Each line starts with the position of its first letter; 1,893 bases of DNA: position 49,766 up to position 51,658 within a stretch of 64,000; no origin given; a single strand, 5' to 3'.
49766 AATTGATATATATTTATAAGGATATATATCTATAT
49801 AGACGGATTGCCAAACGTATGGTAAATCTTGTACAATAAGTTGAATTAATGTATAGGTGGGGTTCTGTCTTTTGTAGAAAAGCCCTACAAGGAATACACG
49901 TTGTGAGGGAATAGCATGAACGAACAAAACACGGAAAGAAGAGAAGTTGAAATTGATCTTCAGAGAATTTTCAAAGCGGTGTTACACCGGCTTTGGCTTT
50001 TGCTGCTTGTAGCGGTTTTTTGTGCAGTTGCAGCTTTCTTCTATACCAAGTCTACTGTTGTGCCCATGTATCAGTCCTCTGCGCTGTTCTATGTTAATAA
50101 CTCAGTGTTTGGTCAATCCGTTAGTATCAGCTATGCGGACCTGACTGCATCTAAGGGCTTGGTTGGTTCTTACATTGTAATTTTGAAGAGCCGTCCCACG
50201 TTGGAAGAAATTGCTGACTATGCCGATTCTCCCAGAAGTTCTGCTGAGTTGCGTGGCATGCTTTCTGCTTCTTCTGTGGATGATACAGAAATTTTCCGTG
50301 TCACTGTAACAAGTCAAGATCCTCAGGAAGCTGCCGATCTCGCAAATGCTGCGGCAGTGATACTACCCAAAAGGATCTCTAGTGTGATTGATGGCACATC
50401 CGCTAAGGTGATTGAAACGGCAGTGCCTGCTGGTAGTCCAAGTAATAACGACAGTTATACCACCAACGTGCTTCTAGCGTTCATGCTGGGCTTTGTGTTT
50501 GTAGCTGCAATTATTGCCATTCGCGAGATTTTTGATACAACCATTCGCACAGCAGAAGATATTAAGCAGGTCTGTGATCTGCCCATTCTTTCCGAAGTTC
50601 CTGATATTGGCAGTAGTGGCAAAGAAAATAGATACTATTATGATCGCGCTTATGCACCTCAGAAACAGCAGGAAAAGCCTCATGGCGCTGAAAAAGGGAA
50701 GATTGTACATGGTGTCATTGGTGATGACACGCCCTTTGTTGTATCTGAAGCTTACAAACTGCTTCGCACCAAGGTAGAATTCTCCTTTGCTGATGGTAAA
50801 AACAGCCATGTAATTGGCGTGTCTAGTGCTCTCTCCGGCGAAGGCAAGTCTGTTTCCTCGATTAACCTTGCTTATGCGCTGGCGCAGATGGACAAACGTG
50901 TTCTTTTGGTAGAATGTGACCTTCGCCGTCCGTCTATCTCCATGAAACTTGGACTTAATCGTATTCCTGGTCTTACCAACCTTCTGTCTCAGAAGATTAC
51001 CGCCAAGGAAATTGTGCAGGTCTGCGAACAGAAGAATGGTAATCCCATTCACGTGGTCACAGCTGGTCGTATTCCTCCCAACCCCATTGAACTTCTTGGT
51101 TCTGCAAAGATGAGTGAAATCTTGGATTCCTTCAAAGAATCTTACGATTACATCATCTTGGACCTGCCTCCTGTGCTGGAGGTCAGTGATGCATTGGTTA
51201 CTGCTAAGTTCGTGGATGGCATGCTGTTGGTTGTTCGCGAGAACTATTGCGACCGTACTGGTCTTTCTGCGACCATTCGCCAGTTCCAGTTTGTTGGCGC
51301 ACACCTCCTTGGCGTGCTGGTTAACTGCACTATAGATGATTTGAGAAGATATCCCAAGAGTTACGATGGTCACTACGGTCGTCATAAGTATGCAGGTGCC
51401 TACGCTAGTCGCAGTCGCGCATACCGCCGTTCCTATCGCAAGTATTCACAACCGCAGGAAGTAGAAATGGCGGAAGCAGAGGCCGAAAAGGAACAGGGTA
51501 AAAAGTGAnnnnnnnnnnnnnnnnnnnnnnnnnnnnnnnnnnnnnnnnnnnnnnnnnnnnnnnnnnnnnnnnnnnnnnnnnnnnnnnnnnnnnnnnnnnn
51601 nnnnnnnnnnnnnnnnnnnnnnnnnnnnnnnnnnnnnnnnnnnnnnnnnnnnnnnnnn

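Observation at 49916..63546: cap/cps-type regulatory module (Wzz-BY-kinase, PHP phosphatase, LCP) wired to a giant protein gene instead of glycosyltransferases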

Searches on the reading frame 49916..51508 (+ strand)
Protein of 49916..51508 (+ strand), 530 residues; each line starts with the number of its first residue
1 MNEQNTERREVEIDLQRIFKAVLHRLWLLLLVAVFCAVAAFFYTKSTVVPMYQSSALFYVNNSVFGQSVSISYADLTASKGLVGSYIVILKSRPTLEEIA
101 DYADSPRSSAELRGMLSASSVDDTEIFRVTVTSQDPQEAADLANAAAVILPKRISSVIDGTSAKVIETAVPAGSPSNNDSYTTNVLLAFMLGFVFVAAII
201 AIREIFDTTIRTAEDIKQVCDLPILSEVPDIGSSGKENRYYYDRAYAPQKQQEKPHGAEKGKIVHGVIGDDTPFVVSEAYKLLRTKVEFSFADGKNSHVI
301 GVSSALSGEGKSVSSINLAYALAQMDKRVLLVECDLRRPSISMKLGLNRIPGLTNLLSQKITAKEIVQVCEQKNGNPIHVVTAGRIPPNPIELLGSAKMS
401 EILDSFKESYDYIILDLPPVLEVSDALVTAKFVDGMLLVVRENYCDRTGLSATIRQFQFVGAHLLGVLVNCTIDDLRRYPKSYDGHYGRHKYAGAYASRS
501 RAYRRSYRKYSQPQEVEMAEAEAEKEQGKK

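Call 4: search_protein_families(library=pfam, proteins=[window:49916-51508:+], max_evalue=0.01)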
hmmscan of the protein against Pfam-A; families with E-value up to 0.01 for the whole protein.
window:49916-51508:+ (530 aa): 7 families
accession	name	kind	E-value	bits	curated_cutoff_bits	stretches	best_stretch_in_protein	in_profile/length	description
PF13614.12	AAA_31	-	1.8e-15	57.8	27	1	298-460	2-167/177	AAA domain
PF02706.20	Wzz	-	3.8e-13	50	25.5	1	12-100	2-88/91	Chain length determinant protein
PF10609.15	ParA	-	3.4e-09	37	27.1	1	297-470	3-173/246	NUBPL iron-transfer P-loop NTPase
PF01656.29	CbiA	-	1.5e-07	31.8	25.4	1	303-395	4-54/125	CobQ/CobB/MinD/ParA nucleotide binding domain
PF00142.24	Fer4_NifH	-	3e-06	27.4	25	1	308-384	10-87/271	4Fe-4S iron sulfur cluster binding proteins, NifH/frxC family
PF09140.17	MipZ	-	0.0023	17.7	20.7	1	298-419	1-109/262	ATPase MipZ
PF01268.25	FTHFS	-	0.0025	16.6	27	1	292-343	52-100/556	Formate--tetrahydrofolate ligase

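Call 14: search_protein_families(library=ncbifam, proteins=[window:49916-51508:+], max_evalue=0.01)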
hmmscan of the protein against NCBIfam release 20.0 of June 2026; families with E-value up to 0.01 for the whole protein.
window:49916-51508:+ (530 aa): 27 families (the best 25 are shown)
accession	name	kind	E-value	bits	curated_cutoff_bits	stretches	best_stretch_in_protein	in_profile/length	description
TIGR01007.1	eps_fam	subfamily_domain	1.4e-43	148.8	108.05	1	278-479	1-197/204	polysaccharide biosynthesis tyrosine autokinase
NF008568.0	PRK11519.1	equivalog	1.1e-40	139.5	1068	2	114-492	360-713/720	tyrosine-protein kinase Wzc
TIGR01005.1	eps_transp_fam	subfamily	1.5e-40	139.2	411.7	2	163-501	413-747/754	exopolysaccharide transport protein family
NF007350.0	PRK09841.1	equivalog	2.3e-39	135.1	1248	1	162-493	406-721/726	tyrosine-protein kinase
TIGR03018.1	pepcterm_TyrKin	hypoth_equivalog_domain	3.9e-39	134.1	230.65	1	276-470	11-207/207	XrtA-associated tyrosine autokinase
TIGR01006.1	polys_exp_MPA1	subfamily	5.8e-38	130.6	296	1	1-231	1-224/226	CspC family polysaccharide chain length determinant protein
TIGR03029.1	EpsG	equivalog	2e-30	105.9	313.8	1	265-470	71-273/274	chain length determinant protein tyrosine kinase EpsG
TIGR01969.1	minD_arch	subfamily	1.1e-13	50.9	201.75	1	299-472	2-170/251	cell division ATPase MinD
TIGR03815.1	CpaE_hom_Actino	equivalog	6.3e-10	38.7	154.45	1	291-441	105-253/340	septum site-determining protein Ssd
TIGR01968.1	minD_bact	equivalog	1.8e-09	37.3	212.9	1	298-424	2-126/261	septum site-determining protein MinD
TIGR02016.1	BchX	equivalog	2.1e-07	30.5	331.2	1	307-370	9-72/296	chlorophyllide a reductase iron protein subunit X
NF047398.1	AAA_KGGVGR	domain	2.6e-07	31.1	90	1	308-455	13-187/190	KGGVGR-motif variant AAA ATPase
NF008669.0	PRK11670.1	equivalog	5.6e-07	28.8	348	1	298-470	108-277/369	iron-sulfur cluster carrier protein ApbC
TIGR03007.1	pepcterm_ChnLen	equivalog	1.3e-06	27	278.85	1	155-238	388-470/498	XrtA system polysaccharide chain length determinant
NF041546.1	ParA_partition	equivalog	2.1e-06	27.5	180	0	300-335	2-37/203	ParA family partition ATPase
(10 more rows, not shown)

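Call 19: find_related_loci(query=window:49916-51508:+, collection=genome_contigs, flank=10000)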
Query window:49916-51508:+ (530 aa) in genome_contigs; peptide patterns used: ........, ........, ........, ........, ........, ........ (x = any residue, [..] = any of these).
119 stretches matched a pattern; 2 encode a relative of the query (tblastn E <= 1e-3); 2 distinct loci.
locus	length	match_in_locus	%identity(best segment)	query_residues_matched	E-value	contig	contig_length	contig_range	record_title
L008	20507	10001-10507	27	299-464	1e-9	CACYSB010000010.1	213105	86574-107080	MAG: uncultured Bacteroidetes bacterium isolate RUG12227 genome assembly, contig: RUG12227_asm_10, whole genome shotgun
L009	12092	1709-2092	30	298-421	3e-9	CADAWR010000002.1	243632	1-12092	MAG: uncultured Bacteroidetes bacterium isolate RUG13693 genome assembly, contig: RUG13693_asm_2, whole genome shotgun s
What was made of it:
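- Tried and rejected: genome_contigs scan with the kinase (call 19): it returned only two distant Bacteroidetes P-loop hits, so it gave no synteny information and the single scan was spent.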

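Call 20: find_homologous_proteins(query=window:49916-51508:+, max_evalue=1e-30)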
Query window:49916-51508:+ (530 aa): 2665 proteins with E <= 1e-30 among 8000 candidates; the best 120 are listed.
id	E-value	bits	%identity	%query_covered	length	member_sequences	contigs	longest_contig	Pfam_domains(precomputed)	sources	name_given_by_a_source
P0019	0.0e+0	1118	100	96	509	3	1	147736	PF00142.25,PF02706.21,PF10609.16,PF01656.30,PF13614.13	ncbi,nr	ncbi:MAG: polysaccharide biosynthesis tyrosine autokinase [Oscillospiraceae bacterium]|nr:polysaccha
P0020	0.0e+0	1074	92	100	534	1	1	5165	PF00142.25,PF02706.21,PF10609.16,PF01656.30,PF13614.13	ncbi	-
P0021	0.0e+0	1009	87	100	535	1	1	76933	PF00142.25,PF02706.21,PF10609.16,PF01656.30,PF13614.13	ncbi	-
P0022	1.9e-291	985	84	100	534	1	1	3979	PF02706.21,PF10609.16,PF01656.30,PF13614.13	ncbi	-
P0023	5.4e-220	749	64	100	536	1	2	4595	PF00142.25,PF02706.21,PF10609.16,PF01656.30,PF13614.13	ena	-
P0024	1.2e-199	682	59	100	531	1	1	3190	PF02706.21,PF10609.16,PF01656.30,PF13614.13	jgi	-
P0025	4.3e-195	667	60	91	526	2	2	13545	PF02706.21,PF10609.16,PF01656.30,PF13614.13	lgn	-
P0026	2.5e-166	572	54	89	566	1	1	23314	PF02706.21,PF10609.16,PF01656.30,PF13614.13,PF13807.12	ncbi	-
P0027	7.5e-166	571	51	100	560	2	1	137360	PF02706.21,PF10609.16,PF01656.30,PF13614.13,PF13807.12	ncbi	-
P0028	4.8e-164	565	54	89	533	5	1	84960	PF02706.21,PF10609.16,PF01656.30,PF13614.13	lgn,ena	-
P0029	8.8e-164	564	55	89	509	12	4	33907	PF02706.21,PF10609.16,PF01656.30,PF13614.13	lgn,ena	-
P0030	1.2e-163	563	54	89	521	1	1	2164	PF02706.21,PF10609.16,PF01656.30,PF13614.13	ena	-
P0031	2.5e-163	562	54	90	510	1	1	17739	PF02706.21,PF10609.16,PF01656.30,PF13614.13,PF09140.18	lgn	-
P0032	3.6e-163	562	54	89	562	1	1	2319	PF02706.21,PF10609.16,PF01656.30,PF13614.13,PF13807.12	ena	-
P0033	6.1e-163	561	53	89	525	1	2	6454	PF02706.21,PF10609.16,PF01656.30,PF13614.13,PF09140.18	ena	-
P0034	7.1e-163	561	53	89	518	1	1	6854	PF02706.21,PF10609.16,PF01656.30,PF13614.13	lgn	-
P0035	2.1e-162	559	54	89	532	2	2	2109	PF02706.21,PF10609.16,PF01656.30,PF13614.13,PF13807.12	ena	-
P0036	3.0e-162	559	53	91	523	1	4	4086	PF02706.21,PF10609.16,PF01656.30,PF13614.13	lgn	-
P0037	3.4e-162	559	51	97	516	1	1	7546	PF02706.21,PF10609.16,PF01656.30,PF13614.13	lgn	-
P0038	4.1e-161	555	52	95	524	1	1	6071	PF02706.21,PF10609.16,PF01656.30,PF13614.13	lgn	-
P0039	2.1e-160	553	52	89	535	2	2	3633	PF02706.21,PF10609.16,PF01656.30,PF13614.13,PF09140.18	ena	-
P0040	3.3e-160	552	54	89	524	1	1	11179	PF02706.21,PF10609.16,PF01656.30,PF13614.13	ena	-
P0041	3.6e-160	552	53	89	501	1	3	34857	PF02706.21,PF10609.16,PF01656.30,PF13614.13,PF09140.18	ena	-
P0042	7.9e-160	551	53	89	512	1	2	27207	PF02706.21,PF10609.16,PF01656.30,PF13614.13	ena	-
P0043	1.1e-159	550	53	90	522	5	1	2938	PF02706.21,PF10609.16,PF01656.30,PF13614.13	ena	-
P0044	1.3e-159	550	50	98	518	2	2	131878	PF02706.21,PF10609.16,PF01656.30,PF13614.13,PF09140.18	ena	-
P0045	3.1e-159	549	51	96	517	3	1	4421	PF02706.21,PF10609.16,PF01656.30,PF13614.13,PF09140.18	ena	-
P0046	6.2e-159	548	52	89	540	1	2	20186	PF02706.21,PF10609.16,PF01656.30,PF13614.13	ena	-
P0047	8.6e-159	547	54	89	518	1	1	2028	PF02706.21,PF10609.16,PF01656.30,PF13614.13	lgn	-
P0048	1.2e-158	547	52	89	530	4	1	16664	PF02706.21,PF10609.16,PF01656.30,PF13614.13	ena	-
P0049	1.2e-158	547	53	89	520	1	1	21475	PF02706.21,PF10609.16,PF01656.30,PF13614.13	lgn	-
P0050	2.1e-158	546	53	90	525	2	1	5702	PF02706.21,PF10609.16,PF01656.30,PF13614.13,PF09140.18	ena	-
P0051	2.6e-158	546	52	89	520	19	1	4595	PF02706.21,PF10609.16,PF01656.30,PF13614.13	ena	-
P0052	3.5e-158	545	54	89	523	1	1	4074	PF02706.21,PF10609.16,PF01656.30,PF13614.13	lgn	-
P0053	3.7e-158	545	53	90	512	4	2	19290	PF02706.21,PF10609.16,PF01656.30,PF13614.13,PF09140.18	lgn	-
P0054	3.9e-158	545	52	95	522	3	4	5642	PF02706.21,PF10609.16,PF01656.30,PF13614.13,PF13807.12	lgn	-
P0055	4.4e-158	545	53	89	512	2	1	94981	PF02706.21,PF10609.16,PF01656.30,PF13614.13,PF09140.18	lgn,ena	-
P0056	4.9e-158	545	52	89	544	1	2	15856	PF02706.21,PF10609.16,PF01656.30,PF13614.13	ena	-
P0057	5.1e-158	545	52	90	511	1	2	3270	PF02706.21,PF10609.16,PF01656.30,PF13614.13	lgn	-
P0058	1.0e-157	544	50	90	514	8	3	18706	PF02706.21,PF10609.16,PF01656.30,PF13614.13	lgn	-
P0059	1.4e-157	543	52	89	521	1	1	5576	PF02706.21,PF10609.16,PF01656.30,PF13614.13,PF06564.19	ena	-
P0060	1.8e-157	543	52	89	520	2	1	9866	PF02706.21,PF10609.16,PF01656.30,PF13614.13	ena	-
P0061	2.1e-157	543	52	96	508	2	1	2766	PF02706.21,PF10609.16,PF01656.30,PF13614.13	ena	-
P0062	2.1e-157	543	54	89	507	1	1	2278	PF02706.21,PF10609.16,PF01656.30,PF13614.13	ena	-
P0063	2.6e-157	543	53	89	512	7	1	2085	PF02706.21,PF10609.16,PF01656.30,PF13614.13,PF09140.18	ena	-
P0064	3.3e-157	542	50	92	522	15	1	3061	PF02706.21,PF10609.16,PF01656.30,PF13614.13,PF09140.18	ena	-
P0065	3.7e-157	542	52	89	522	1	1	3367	PF02706.21,PF10609.16,PF01656.30,PF13614.13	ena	-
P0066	3.8e-157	542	51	98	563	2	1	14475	PF02706.21,PF10609.16,PF01656.30,PF13614.13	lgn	-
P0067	4.6e-157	542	53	89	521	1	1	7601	PF02706.21,PF10609.16,PF01656.30,PF13614.13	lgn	-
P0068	5.7e-157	541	50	92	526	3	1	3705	PF02706.21,PF10609.16,PF01656.30,PF13614.13,PF09140.18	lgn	-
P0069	6.1e-157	541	50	91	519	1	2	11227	PF02706.21,PF10609.16,PF01656.30,PF13614.13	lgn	-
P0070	7.0e-157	541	51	89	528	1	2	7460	PF02706.21,PF10609.16,PF01656.30,PF13614.13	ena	-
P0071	8.3e-157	541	50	89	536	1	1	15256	PF02706.21,PF10609.16,PF01656.30,PF13614.13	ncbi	-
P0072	8.4e-157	541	50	93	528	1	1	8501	PF02706.21,PF10609.16,PF01656.30,PF13614.13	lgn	-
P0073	9.4e-157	541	51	90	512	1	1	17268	PF02706.21,PF10609.16,PF01656.30,PF13614.13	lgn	-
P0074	1.0e-156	541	51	90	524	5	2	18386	PF02706.21,PF10609.16,PF01656.30,PF13614.13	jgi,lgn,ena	-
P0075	1.4e-156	540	51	95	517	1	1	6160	PF02706.21,PF10609.16,PF01656.30,PF13614.13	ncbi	-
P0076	1.6e-156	540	53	89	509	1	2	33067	PF02706.21,PF10609.16,PF01656.30,PF13614.13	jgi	-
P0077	1.9e-156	540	52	90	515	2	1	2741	PF02706.21,PF10609.16,PF01656.30,PF13614.13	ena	-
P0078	2.0e-156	540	52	89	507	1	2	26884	PF02706.21,PF10609.16,PF01656.30,PF13614.13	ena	-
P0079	2.6e-156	539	53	88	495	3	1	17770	PF02706.21,PF10609.16,PF01656.30,PF13614.13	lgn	-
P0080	3.2e-156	539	53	89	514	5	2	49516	PF02706.21,PF10609.16,PF01656.30,PF13614.13,PF09140.18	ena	-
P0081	3.6e-156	539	52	89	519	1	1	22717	PF02706.21,PF10609.16,PF01656.30,PF13614.13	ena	-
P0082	4.0e-156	539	52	89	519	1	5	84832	PF02706.21,PF10609.16,PF01656.30,PF13614.13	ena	-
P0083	4.8e-156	538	50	91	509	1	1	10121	PF02706.21,PF10609.16,PF01656.30,PF13614.13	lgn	-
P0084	5.9e-156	538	51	96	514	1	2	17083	PF02706.21,PF10609.16,PF01656.30,PF13614.13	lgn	-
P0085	6.3e-156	538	53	89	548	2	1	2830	PF02706.21,PF10609.16,PF01656.30,PF13614.13,PF13807.12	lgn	-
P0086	7.3e-156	538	52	89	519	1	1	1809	PF00142.25,PF02706.21,PF10609.16,PF01656.30,PF13614.13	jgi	jgi:capsular exopolysaccharide synthesis family protein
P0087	7.7e-156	538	53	89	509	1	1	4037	PF02706.21,PF10609.16,PF01656.30,PF13614.13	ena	-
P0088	8.0e-156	538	51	89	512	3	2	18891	PF02706.21,PF10609.16,PF01656.30,PF13614.13,PF09140.18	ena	-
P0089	1.0e-155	537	53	88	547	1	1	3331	PF02706.21,PF10609.16,PF01656.30,PF13614.13,PF13807.12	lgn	-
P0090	1.1e-155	537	52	89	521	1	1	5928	PF02706.21,PF10609.16,PF01656.30,PF13614.13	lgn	-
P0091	1.4e-155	537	53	89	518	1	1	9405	PF02706.21,PF10609.16,PF01656.30,PF13614.13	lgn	-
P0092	1.7e-155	537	52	92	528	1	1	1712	PF02706.21,PF10609.16,PF01656.30,PF13614.13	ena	-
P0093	1.7e-155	537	54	87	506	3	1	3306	PF02706.21,PF10609.16,PF01656.30,PF13614.13,PF09140.18,PF13807.12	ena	-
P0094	1.9e-155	536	54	89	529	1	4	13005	PF02706.21,PF10609.16,PF01656.30,PF13614.13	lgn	-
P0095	2.1e-155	536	50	97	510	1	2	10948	PF02706.21,PF10609.16,PF01656.30,PF13614.13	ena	-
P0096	2.1e-155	536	51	89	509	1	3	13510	PF02706.21,PF10609.16,PF01656.30,PF13614.13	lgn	-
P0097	2.3e-155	536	51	89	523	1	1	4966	PF02706.21,PF10609.16,PF01656.30,PF13614.13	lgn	-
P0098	2.5e-155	536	52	89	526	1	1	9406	PF02706.21,PF10609.16,PF01656.30,PF13614.13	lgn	-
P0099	2.6e-155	536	50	90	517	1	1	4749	PF02706.21,PF10609.16,PF01656.30,PF13614.13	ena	-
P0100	2.6e-155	536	51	89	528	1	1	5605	PF02706.21,PF10609.16,PF01656.30,PF13614.13,PF09140.18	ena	-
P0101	2.8e-155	536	52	88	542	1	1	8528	PF02706.21,PF10609.16,PF01656.30,PF13614.13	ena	-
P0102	3.1e-155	536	53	89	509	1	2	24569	PF02706.21,PF10609.16,PF01656.30,PF13614.13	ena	-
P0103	3.1e-155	536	53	89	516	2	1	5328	PF02706.21,PF10609.16,PF01656.30,PF13614.13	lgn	-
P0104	3.2e-155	536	54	90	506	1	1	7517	PF02706.21,PF10609.16,PF01656.30,PF13614.13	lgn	-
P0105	3.2e-155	536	53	90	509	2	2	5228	PF02706.21,PF10609.16,PF01656.30,PF13614.13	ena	-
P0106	3.4e-155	536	52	90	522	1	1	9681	PF02706.21,PF10609.16,PF01656.30,PF13614.13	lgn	-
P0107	3.5e-155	536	51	88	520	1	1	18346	PF02706.21,PF10609.16,PF01656.30,PF13614.13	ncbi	-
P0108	3.6e-155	535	52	89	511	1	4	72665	PF02706.21,PF10609.16,PF01656.30,PF13614.13,PF09140.18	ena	-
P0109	3.8e-155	535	51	90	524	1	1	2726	PF02706.21,PF10609.16,PF01656.30,PF13614.13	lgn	-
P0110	4.4e-155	535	54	89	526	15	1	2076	PF02706.21,PF10609.16,PF01656.30,PF13614.13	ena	-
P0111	4.8e-155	535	53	92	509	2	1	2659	PF02706.21,PF10609.16,PF01656.30,PF13614.13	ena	-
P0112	5.2e-155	535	52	89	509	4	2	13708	PF02706.21,PF10609.16,PF01656.30,PF13614.13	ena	-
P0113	5.2e-155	535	51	90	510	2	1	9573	PF02706.21,PF10609.16,PF01656.30,PF13614.13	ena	-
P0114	5.3e-155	535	54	90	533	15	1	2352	PF02706.21,PF10609.16,PF01656.30,PF13614.13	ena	-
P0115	5.4e-155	535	50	89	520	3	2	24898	PF02706.21,PF10609.16,PF01656.30,PF13614.13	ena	-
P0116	7.0e-155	535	52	95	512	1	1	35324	PF02706.21,PF10609.16,PF01656.30,PF13614.13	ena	-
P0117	7.1e-155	535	53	89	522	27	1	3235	PF02706.21,PF10609.16,PF01656.30,PF13614.13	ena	-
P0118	7.2e-155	535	52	89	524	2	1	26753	PF02706.21,PF10609.16,PF01656.30,PF13614.13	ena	-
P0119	9.2e-155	534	51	89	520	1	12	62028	PF02706.21,PF10609.16,PF01656.30,PF13614.13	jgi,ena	-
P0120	9.4e-155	534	52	90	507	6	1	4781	PF02706.21,PF10609.16,PF01656.30,PF13614.13,PF09140.18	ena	-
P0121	9.6e-155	534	51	95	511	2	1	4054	PF02706.21,PF10609.16,PF01656.30,PF13614.13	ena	-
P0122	9.8e-155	534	51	89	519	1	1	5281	PF02706.21,PF10609.16,PF01656.30,PF13614.13,PF09140.18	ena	-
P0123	9.8e-155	534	51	90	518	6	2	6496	PF02706.21,PF10609.16,PF01656.30,PF13614.13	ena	-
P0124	1.3e-154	534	51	95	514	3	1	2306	PF02706.21,PF10609.16,PF01656.30,PF13614.13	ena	-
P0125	1.4e-154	534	51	96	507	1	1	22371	PF00142.25,PF02706.21,PF10609.16,PF01656.30,PF13614.13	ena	-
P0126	1.4e-154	534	54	89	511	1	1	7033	PF02706.21,PF10609.16,PF01656.30,PF13614.13,PF13807.12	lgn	-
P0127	1.4e-154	534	51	89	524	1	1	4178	PF02706.21,PF10609.16,PF01656.30,PF13614.13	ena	-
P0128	1.5e-154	534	51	89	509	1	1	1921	PF02706.21,PF10609.16,PF01656.30,PF13614.13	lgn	-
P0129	1.8e-154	533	49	98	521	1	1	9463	PF02706.21,PF10609.16,PF01656.30,PF13614.13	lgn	-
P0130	2.6e-154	533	52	89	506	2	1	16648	PF02706.21,PF10609.16,PF01656.30,PF13614.13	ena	-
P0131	2.6e-154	533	50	91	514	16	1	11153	PF02706.21,PF10609.16,PF01656.30,PF13614.13,PF09140.18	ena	-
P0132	3.1e-154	532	52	89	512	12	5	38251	PF02706.21,PF10609.16,PF01656.30,PF13614.13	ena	-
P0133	3.2e-154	532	52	89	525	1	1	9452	PF02706.21,PF10609.16,PF01656.30,PF13614.13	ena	-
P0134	3.4e-154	532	52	89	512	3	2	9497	PF02706.21,PF10609.16,PF01656.30,PF13614.13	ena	-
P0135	3.4e-154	532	50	89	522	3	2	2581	PF02706.21,PF10609.16,PF01656.30,PF13614.13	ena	-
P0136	3.7e-154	532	52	89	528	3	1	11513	PF02706.21,PF10609.16,PF01656.30,PF13614.13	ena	-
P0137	3.9e-154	532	52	89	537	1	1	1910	PF02706.21,PF10609.16,PF01656.30,PF13614.13,PF09140.18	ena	-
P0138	4.4e-154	532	51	89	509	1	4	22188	PF02706.21,PF10609.16,PF01656.30,PF13614.13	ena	-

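Call 21: find_encoding_contigs(protein=P0021, flank=10000, max_places=2)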
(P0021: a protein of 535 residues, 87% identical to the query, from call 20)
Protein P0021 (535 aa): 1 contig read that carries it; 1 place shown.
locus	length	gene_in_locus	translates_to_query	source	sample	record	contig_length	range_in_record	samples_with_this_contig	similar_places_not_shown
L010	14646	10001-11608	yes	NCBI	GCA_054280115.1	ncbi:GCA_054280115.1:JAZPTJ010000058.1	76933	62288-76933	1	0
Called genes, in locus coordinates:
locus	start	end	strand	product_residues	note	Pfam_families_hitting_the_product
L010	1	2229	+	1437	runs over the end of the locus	PF02811:PHP, PF00929:RNase_T, PF16473:Rv2179c-like, PF07733:DNA_pol3_alpha, PF17657:DNA_pol3_finger, PF14579:HHH_6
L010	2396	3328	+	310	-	PF00294:PfkB, PF08543:Phos_pyr_kin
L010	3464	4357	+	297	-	PF00528:BPD_transp_1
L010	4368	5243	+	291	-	PF00528:BPD_transp_1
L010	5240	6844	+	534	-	PF01547:SBP_bac_1, PF13416:SBP_bac_8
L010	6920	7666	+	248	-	-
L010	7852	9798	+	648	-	PF02254:TrkA_N (faint), PF07993:NAD_binding_4 (faint), PF01073:3Beta_HSD (weak), PF01370:Epimerase, PF02719:Polysacc_synt_2, PF04321:RmlD_sub_bind, PF16363:GDP_Man_Dehyd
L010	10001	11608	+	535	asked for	PF02706:Wzz, PF10609:ParA, PF13614:AAA_31, PF00142:Fer4_NifH (faint), PF01656:CbiA (weak)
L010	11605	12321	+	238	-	PF19567:CpsB_CapC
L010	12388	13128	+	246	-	-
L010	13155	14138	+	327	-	PF03816:LytR_cpsA_psr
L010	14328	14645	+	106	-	?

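Call 22: find_encoding_contigs(protein=P0025, flank=10000, max_places=2)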
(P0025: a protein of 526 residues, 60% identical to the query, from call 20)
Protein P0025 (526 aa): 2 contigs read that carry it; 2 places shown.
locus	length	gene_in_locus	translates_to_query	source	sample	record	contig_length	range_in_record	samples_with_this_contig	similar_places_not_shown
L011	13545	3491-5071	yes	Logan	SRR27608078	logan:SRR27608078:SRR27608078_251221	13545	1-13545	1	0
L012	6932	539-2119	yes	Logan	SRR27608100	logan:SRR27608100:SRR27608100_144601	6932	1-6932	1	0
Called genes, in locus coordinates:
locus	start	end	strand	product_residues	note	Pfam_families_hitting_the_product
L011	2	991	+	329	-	?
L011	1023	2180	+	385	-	PF14907:NTP_transf_5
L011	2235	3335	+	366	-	PF01636:APH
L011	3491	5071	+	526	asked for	PF02706:Wzz, PF01656:CbiA (weak), PF10609:ParA, PF13614:AAA_31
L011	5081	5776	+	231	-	PF19567:CpsB_CapC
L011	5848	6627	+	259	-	-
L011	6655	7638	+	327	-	PF03816:LytR_cpsA_psr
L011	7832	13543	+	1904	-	?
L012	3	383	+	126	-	?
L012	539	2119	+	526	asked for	PF02706:Wzz, PF01656:CbiA (weak), PF10609:ParA, PF13614:AAA_31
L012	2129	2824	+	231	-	PF19567:CpsB_CapC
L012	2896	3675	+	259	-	-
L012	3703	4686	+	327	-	PF03816:LytR_cpsA_psr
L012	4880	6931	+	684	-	?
